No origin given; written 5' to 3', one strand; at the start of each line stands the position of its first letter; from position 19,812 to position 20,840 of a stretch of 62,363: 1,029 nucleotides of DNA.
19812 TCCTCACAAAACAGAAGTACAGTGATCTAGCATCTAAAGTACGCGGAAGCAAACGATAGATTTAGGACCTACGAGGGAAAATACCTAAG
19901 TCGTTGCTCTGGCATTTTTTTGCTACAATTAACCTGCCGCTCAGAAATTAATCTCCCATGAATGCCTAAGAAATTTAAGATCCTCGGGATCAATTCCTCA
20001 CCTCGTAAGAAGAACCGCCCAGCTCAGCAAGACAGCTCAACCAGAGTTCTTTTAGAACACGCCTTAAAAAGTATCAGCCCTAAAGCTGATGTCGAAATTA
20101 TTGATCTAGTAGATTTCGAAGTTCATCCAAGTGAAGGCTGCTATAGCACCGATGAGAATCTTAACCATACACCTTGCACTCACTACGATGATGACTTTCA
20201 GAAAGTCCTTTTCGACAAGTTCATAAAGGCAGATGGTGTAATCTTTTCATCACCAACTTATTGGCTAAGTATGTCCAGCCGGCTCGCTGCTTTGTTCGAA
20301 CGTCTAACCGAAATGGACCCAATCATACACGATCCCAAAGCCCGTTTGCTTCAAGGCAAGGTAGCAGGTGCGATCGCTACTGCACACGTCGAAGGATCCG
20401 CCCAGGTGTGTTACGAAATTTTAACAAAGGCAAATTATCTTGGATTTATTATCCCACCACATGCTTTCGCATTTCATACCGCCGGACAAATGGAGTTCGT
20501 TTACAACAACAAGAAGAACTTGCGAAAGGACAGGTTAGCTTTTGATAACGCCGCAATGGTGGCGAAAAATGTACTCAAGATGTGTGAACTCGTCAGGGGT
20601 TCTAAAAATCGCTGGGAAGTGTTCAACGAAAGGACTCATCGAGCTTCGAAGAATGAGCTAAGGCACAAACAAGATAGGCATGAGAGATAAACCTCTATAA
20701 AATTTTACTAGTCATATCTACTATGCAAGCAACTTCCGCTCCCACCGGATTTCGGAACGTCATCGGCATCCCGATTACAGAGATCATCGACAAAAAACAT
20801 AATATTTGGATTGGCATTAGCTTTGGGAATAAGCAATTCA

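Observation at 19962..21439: Cyclodipeptide synthase-like gene with an adjacent flavoprotein in an orphan island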

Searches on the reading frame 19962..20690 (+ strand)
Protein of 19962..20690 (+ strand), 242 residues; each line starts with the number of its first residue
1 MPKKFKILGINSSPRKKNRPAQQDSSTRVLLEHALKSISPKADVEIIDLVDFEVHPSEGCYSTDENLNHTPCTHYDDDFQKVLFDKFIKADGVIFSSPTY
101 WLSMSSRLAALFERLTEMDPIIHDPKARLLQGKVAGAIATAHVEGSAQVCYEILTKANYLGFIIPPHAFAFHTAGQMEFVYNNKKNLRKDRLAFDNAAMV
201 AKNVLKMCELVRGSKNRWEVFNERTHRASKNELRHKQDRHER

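Call 4: search_protein_families(library=pfam, proteins=[window:19962-20690:+], max_evalue=1)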
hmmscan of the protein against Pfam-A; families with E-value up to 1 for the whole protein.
window:19962-20690:+ (242 aa): 2 families
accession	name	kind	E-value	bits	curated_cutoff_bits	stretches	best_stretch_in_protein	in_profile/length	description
PF03358.20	FMN_red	-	5.1e-22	78.5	24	1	6-174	2-150/152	NADPH-dependent FMN reductase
PF02525.22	Flavodoxin_2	-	1.7e-10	41.4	27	1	6-144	2-137/198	Flavodoxin-like fold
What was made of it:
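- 19962..20690 (+): Flavodoxin-fold NAD(P)H-dependent FMN-reductase superfamily protein, 242 aa. It lacks the ~18-aa C-terminal tail of its 259-260 aa homologues. It is probably a resident gene and not a dedicated CDPS partner. Pfam FMN_red 5e-22 (call 4).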

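Call 5: search_protein_families(library=ncbifam, proteins=[window:19962-20690:+], max_evalue=1)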
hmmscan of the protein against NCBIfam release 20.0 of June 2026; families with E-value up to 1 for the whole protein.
window:19962-20690:+ (242 aa): 3 families
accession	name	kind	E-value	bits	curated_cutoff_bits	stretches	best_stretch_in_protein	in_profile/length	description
NF002999.0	PRK03767.1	equivalog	0.0041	17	141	1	83-179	63-155/200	NAD(P)H:quinone oxidoreductase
NF007859.0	PRK10569.1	equivalog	0.022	14.5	225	1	24-117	13-94/191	NADPH-dependent FMN reductase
TIGR03567.1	FMN_reduc_SsuE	equivalog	0.1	12.5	164.05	1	73-116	49-92/171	NADPH-dependent FMN reductase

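Call 17: find_homologous_proteins(query=window:19962-20690:+)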
Query window:19962-20690:+ (242 aa): 35 proteins with E <= 0.001 among 224 candidates.
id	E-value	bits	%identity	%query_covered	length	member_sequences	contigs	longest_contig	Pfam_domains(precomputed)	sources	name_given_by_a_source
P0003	8.8e-161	551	100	100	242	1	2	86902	PF02525.23,PF03358.21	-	-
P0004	3.9e-103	362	66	100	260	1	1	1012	PF02525.23,PF03358.21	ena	-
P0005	9.6e-98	345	68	96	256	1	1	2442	PF02525.23,PF03358.21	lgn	-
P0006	2.3e-97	343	73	85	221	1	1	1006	PF02525.23,PF03358.21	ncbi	-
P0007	1.6e-94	334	65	96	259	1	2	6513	PF02525.23,PF03358.21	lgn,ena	-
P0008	5.7e-94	332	63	98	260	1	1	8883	PF02525.23,PF03358.21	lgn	-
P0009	4.6e-93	329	65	98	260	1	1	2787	PF02525.23,PF03358.21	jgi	jgi:multimeric flavodoxin WrbA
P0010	3.0e-91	323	63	98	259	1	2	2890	PF02525.23,PF03358.21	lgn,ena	-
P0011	9.5e-91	322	62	96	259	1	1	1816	PF02525.23,PF03358.21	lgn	-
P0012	6.1e-90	319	62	97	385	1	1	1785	PF02525.23,PF03358.21,PF00353.26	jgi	jgi:multimeric flavodoxin WrbA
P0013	8.2e-88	312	63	97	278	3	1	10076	PF03358.21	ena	-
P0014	8.8e-88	312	61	97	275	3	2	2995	PF02525.23,PF03358.21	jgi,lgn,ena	jgi:multimeric flavodoxin WrbA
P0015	4.3e-86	306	62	97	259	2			PF03358.21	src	-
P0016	3.4e-69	251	82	57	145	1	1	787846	-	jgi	jgi:hypothetical protein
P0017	3.0e-59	219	69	60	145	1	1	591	PF02525.23,PF03358.21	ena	-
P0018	1.6e-54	203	51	94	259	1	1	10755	PF02525.23,PF03358.21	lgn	-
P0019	2.2e-53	199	49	95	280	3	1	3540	PF02525.23,PF03358.21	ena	-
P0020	1.5e-51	193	48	94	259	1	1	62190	PF02525.23,PF03358.21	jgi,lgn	jgi:multimeric flavodoxin WrbA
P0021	2.5e-51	193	47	98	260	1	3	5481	PF02525.23,PF03358.21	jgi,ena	jgi:multimeric flavodoxin WrbA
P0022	3.7e-49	186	46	94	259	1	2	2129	PF02525.23,PF03358.21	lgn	-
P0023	5.2e-49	185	47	93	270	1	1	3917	PF02525.23,PF03358.21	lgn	-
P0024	7.6e-49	185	45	95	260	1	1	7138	PF02525.23,PF03358.21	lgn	-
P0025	1.7e-48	183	45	98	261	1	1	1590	PF02525.23,PF03358.21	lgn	-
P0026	8.6e-48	181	44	97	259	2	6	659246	PF02525.23,PF03358.21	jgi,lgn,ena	-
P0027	1.9e-47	180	44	98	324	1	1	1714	PF02525.23,PF03358.21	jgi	-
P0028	3.5e-47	179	43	98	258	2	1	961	PF02525.23,PF03358.21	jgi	jgi:multimeric flavodoxin WrbA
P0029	1.9e-46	177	44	98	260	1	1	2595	PF02525.23,PF03358.21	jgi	-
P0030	3.0e-46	176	45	95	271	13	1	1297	PF02525.23,PF03358.21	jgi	jgi:multimeric flavodoxin WrbA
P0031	6.5e-45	172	45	93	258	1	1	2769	PF02525.23,PF03358.21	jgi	jgi:multimeric flavodoxin WrbA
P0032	8.4e-45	171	46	79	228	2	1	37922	PF02525.23,PF03358.21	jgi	jgi:multimeric flavodoxin WrbA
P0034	1.0e-36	145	38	98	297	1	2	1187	PF03358.21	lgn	-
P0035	3.8e-36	143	34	100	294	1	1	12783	PF03358.21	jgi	-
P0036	4.0e-34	136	39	98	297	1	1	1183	PF03358.21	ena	-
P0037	2.9e-32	130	38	98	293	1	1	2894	PF03358.21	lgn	-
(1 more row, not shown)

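Call 18: search_solved_structures(query=window:19962-20690:+, max_evalue=0.1, show_alignments=2)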
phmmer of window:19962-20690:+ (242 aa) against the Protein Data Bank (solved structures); distinct sequences matched with E-value up to 0.1: 3.
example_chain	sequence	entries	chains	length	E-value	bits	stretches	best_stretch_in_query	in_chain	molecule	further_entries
5mji_A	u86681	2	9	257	8.7e-08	35.5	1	23-172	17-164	BRAMP domain protein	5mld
7d38_A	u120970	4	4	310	0.025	17.6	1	29-105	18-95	Cd1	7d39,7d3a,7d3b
1rli_A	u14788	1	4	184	0.05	16.6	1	74-128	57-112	Trp Repressor Binding Protein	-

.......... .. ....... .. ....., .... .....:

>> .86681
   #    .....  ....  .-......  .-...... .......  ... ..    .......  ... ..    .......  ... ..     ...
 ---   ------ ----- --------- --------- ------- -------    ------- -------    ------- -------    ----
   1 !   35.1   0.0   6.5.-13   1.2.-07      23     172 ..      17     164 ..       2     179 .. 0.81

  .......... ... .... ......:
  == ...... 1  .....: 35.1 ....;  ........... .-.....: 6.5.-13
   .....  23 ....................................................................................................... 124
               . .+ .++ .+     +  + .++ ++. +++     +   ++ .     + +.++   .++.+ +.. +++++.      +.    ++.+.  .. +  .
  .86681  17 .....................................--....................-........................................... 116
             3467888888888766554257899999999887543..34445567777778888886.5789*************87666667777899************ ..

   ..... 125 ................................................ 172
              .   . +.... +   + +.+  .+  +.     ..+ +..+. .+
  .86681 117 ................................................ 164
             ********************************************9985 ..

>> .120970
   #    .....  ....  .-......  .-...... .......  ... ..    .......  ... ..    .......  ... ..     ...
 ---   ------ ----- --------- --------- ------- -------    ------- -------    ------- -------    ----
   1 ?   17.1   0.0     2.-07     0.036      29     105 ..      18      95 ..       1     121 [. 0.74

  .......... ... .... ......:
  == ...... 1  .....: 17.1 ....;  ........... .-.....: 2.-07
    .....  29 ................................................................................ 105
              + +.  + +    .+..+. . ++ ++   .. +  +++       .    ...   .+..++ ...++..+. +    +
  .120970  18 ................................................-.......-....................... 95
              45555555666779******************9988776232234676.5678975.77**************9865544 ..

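Call 20: find_encoding_contigs(protein=P0008, flank=5000, max_places=3)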
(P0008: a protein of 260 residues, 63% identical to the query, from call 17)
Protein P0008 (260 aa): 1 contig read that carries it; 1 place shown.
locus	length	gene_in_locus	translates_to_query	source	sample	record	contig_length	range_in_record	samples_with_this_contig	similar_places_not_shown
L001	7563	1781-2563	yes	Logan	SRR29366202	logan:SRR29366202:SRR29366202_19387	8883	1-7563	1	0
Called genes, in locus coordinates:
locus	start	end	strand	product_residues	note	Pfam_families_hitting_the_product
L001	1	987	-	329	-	?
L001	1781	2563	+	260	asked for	PF02525:Flavodoxin_2, PF03358:FMN_red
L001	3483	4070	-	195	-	PF02875:Mur_ligase_C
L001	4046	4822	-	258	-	PF07755:DUF1611 (faint), PF08245:Mur_ligase_M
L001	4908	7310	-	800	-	PF13431:TPR_17 (faint), PF13414:TPR_11 (faint), PF13174:TPR_6 (faint), PF13181:TPR_8 (faint), PF21033:RMD1-3 (faint), PF13424:TPR_12 (faint), PF14559:TPR_19 (weak), PF13432:TPR_16 (weak), +5 more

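Call 21: find_encoding_contigs(protein=P0013, flank=5000, max_places=3)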
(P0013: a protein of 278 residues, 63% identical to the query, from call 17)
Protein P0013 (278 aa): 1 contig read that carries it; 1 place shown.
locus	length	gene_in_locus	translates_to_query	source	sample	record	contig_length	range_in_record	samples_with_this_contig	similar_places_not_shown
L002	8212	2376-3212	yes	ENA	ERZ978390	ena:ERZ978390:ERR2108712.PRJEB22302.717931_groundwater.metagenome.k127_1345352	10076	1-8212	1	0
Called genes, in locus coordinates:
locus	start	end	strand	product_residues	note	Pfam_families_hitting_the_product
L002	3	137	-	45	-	?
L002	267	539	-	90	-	-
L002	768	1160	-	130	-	-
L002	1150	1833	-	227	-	PF12844:HTH_19, PF13560:HTH_31, PF01381:HTH_3, PF13274:SocA_Panacea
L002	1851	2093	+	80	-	PF09954:DUF2188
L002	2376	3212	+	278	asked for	PF03358:FMN_red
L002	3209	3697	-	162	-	PF00856:SET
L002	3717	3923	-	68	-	PF13560:HTH_31, PF12844:HTH_19, PF13443:HTH_26, PF01381:HTH_3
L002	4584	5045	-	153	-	-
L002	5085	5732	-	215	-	-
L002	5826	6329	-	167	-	-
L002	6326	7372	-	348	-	PF18915:DUF5667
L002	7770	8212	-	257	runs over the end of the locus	-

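Call 33: find_encoding_contigs(protein=P0016, flank=8000, max_places=2)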
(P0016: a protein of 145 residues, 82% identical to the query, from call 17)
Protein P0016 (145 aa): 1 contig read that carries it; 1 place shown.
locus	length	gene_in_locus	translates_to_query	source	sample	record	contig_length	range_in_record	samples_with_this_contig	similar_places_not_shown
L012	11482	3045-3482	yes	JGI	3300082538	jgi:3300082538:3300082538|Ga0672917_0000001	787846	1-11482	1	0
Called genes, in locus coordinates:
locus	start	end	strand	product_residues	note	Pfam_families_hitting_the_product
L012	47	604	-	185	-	-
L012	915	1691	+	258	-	-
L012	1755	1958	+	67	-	-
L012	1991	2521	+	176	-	PF00856:SET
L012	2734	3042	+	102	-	-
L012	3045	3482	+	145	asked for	-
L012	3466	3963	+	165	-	PF08433:KTI12, PF13207:AAA_17 (weak), PF13238:AAA_18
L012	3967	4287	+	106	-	-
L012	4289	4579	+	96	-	PF01327:Pep_deformylase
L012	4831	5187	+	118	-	PF00903:Glyoxalase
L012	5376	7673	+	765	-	PF00270:DEAD, PF04851:ResIII, PF18766:SWI2_SNF2, PF00271:Helicase_C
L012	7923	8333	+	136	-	PF08328:ASL_C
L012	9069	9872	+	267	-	-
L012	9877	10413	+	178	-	-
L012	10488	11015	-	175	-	-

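Call 34: find_encoding_contigs(protein=P0026, flank=6000, max_places=3)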
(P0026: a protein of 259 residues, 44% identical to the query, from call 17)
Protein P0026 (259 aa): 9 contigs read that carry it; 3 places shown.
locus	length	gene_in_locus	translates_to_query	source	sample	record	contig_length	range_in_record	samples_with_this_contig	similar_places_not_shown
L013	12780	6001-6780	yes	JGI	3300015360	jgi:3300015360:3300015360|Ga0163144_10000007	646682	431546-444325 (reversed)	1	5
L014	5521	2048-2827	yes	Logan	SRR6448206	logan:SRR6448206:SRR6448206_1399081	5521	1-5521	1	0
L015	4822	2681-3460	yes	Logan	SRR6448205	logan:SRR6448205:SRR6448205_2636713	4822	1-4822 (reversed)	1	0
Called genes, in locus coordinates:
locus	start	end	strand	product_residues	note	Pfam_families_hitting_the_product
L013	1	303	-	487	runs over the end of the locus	PF01408:GFO_IDH_MocA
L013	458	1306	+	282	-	PF01063:Aminotran_4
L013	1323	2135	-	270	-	PF22814:WelO5, PF13640:2OG-FeII_Oxy_3, PF13759:2OG-FeII_Oxy_5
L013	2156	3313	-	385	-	-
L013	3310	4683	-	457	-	PF01590:GAF (weak), PF13185:GAF_2 (weak), PF13492:GAF_3 (weak), PF00512:HisKA, PF02518:HATPase_c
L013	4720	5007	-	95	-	-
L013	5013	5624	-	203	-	-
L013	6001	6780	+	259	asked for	PF02525:Flavodoxin_2, PF03358:FMN_red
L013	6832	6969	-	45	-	-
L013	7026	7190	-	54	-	-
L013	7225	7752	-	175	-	-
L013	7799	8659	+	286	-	PF13489:Methyltransf_23 (weak), PF08241:Methyltransf_11, PF08242:Methyltransf_12 (weak), PF13649:Methyltransf_25 (weak)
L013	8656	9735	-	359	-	PF00226:DnaJ, PF01556:DnaJ_C, PF00684:DnaJ_CXXCXGXG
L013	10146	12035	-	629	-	PF00012:HSP70, PF06723:MreB_Mbl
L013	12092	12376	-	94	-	-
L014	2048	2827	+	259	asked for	PF02525:Flavodoxin_2, PF03358:FMN_red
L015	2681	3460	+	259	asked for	PF02525:Flavodoxin_2, PF03358:FMN_red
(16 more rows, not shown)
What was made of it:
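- The flavoprotein is under far stronger constraint than the CDPS and occurs alone in 650-790 kb contigs (calls 33, 34), as expected for a housekeeping gene.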

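Call 35: find_encoding_contigs(protein=P0020, flank=6000, max_places=2)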
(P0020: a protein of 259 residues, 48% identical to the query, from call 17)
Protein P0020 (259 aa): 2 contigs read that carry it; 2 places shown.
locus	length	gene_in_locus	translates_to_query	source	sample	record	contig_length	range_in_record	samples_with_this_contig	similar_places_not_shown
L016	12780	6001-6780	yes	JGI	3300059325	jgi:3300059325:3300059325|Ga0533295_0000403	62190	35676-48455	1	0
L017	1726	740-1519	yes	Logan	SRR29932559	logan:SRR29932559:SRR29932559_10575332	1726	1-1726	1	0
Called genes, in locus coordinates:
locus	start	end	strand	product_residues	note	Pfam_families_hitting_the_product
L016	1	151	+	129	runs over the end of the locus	-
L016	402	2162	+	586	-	PF03717:PBP_dimer, PF00905:Transpeptidase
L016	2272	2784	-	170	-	PF01584:CheW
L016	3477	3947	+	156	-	-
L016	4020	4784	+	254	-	-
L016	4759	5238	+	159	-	-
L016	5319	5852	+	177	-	-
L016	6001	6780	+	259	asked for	PF02525:Flavodoxin_2, PF03358:FMN_red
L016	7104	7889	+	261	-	PF23441:SDR (weak), PF00106:adh_short, PF08659:KR, PF13561:adh_short_C2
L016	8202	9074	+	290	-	PF01488:Shikimate_DH, PF02826:2-Hacid_dh_C, PF03446:NAD_binding_2, PF03807:F420_oxidored, PF14833:NAD_binding_11, PF21761:RedAm-like_C (weak)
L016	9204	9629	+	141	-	-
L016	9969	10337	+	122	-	-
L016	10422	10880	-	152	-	-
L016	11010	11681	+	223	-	PF02698:DUF218 (weak)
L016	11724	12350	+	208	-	PF03575:Peptidase_S51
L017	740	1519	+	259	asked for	PF02525:Flavodoxin_2, PF03358:FMN_red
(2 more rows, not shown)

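Call 36: search_protein_families(library=padloc, proteins=[window:19962-20690:+], max_evalue=0.01)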
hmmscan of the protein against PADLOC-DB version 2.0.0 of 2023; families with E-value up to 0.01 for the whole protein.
window:19962-20690:+ (242 aa): 0 families

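Call 46: search_solved_structures(query=A4, max_evalue=0.001)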
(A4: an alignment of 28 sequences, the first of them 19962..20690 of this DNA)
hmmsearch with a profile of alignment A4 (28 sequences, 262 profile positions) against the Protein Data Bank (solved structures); distinct sequences matched with E-value up to 0.001: 6.
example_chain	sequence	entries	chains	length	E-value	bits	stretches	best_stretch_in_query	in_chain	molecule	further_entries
5mji_A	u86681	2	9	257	3.3e-18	69.2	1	24-240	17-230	BRAMP domain protein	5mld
7d38_A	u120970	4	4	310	3.9e-08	36.2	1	36-117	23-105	Cd1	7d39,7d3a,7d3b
1rli_A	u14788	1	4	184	3.9e-07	32.9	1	69-141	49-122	Trp Repressor Binding Protein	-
1sqs_A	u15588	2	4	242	8.6e-06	28.5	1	66-162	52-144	conserved hypothetical protein | Hypothetical protein SP1951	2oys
1ydg_A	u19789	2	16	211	0.00061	22.5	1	75-170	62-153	trp repressor binding protein WrbA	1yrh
5lbt_A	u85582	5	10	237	0.00064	22.4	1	25-118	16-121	Ribosyldihydronicotinamide dehydrogenase [quinone]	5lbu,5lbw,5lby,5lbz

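Call 77: predict_structure(alignment_id=A4)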
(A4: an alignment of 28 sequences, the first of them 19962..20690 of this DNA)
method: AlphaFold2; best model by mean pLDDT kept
length: 242 residues; sequences in the alignment: 28
mean_pLDDT: 86.8   pTM: 0.87
mean pLDDT of the five models: 86.8, 86.4, 86.1, 84.7, 82.6
residues with pLDDT >= 90: 132; 70-90: 80; 50-70: 30; < 50: 0
segments of 3 or more residues with pLDDT < 50: none
pLDDT, mean of each block of 10 residues (from residue 1): 90 81 82 98 97 85 61 83 95 94 90 87 82 96 89 96 97 74 80 97 98 87 75 75 65
secondary structure, 60 per line:
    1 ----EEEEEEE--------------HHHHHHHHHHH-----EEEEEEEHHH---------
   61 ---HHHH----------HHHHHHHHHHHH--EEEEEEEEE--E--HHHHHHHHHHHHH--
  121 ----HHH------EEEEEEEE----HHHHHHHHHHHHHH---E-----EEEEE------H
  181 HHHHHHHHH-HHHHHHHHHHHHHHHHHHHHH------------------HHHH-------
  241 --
elements in order: E5-11 H26-36 E42-48 H64-67 H78-89 E92-100 H106-118 E134-141 H146-159 E169-173 H180-189 H191-211 H230-233

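Call 79: fold_search(model_id=the predicted structure, library=pdb)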
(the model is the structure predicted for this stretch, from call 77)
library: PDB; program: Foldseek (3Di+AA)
matches with E <= 10: 1206; with E <= 0.001: 296
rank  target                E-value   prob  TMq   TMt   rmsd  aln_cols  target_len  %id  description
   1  5mji                  5.1e-16  1.00  0.72  0.70   4.2       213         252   20  Crystal Structure of RosB with bound intermediate OHC-RP (8-demethyl-8-formylriboflavin-5'-phosphate) (released 2016-12-28)
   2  6dqi_B                1.8e-09  1.00  0.48  0.64   7.1       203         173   20  Crystal structure of SsuE FMN reductase Y118A mutant in apo form. (released 2019-01-09)
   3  4pty_A                2.7e-09  1.00  0.46  0.62   6.8       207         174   20  Crystal structure of the Escherichia coli alkanesulfonate FMN reductase SsuE in apo form (released 2014-06-18)
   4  6dqi_A                2.7e-09  1.00  0.44  0.59   7.0       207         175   19  Crystal structure of SsuE FMN reductase Y118A mutant in apo form. (released 2019-01-09)
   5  4pty_B                2.8e-09  1.00  0.45  0.62   7.4       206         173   20  Crystal structure of the Escherichia coli alkanesulfonate FMN reductase SsuE in apo form (released 2014-06-18)
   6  3lcm_A                3.0e-09  1.00  0.53  0.63   5.3       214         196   20  Crystal structure of Smu.1420 from Streptococcus mutans UA159 (released 2011-01-12)
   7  2q62_G                4.1e-09  1.00  0.59  0.64   5.8       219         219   16  Crystal Structure of ArsH from Sinorhizobium meliloti (released 2007-12-11)
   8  2fzv_B                4.7e-09  1.00  0.62  0.61   4.2       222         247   18  Crystal Structure of an apo form of a Flavin-binding Protein from Shigella flexneri (released 2006-02-21)
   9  1sqs_A                6.0e-09  1.00  0.57  0.59   5.0       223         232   19  X-Ray Crystal Structure Protein SP1951 of Streptococcus pneumoniae. Northeast Structural Genomics Consortium Target Sp (released 2004-03-30)
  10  4fgl_D                7.2e-09  1.00  0.51  0.52   6.3       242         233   17  Reduced quinone reductase 2 in complex with chloroquine (released 2013-03-13)
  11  2q62_D                9.2e-09  1.00  0.60  0.62   4.1       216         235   17  Crystal Structure of ArsH from Sinorhizobium meliloti (released 2007-12-11)
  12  4ltd                  9.2e-09  1.00  0.54  0.67   5.6       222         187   16  Crystal structures of NADH:FMN oxidoreductase (EMOB) - apo form (released 2013-08-07)
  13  2q62_B                1.2e-08  1.00  0.54  0.59   6.4       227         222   14  Crystal Structure of ArsH from Sinorhizobium meliloti (released 2007-12-11)
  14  6dqp_A                1.2e-08  1.00  0.46  0.62   6.9       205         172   19  Crystal structure of SsuE FMN reductase Delta118 mutant in apo form (released 2019-01-09)
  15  3lt5_A                1.2e-08  1.00  0.51  0.58   5.6       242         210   15  X-ray Crystallographic structure of a Pseudomonas Aeruginosa Azoreductase in complex with balsalazide (released 2010-05-12)
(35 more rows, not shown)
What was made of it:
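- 19962..20690 (+): Closest structure is RosB 5MJI: profile E 3e-18 (call 46), Foldseek E 5e-16 and TMq 0.72 (call 79).
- On CDPS gene cluster with a dedicated flavin tailoring enzyme: The protein is FMN_red / Flavodoxin_2 (call 4) and is structurally nearest to RosB and SsuE (call 79).
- On NAD(P)H-dependent FMN reductase superfamily (PF03358): Model pLDDT 87, with flavodoxin-like reductases as the structural matches (calls 77, 79).
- Closest known: RosB. Same: It is the closest solved structure to ORF 19962-20690: profile E 3e-18 over nearly the full length (call 46), Foldseek E 5e-16 and TMq 0.72 (call 79).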

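Call 82: search_protein_families(library=phrogs, proteins=[window:19962-20690:+], max_evalue=0.001)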
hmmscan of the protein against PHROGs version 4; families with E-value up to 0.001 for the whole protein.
window:19962-20690:+ (242 aa): 0 families
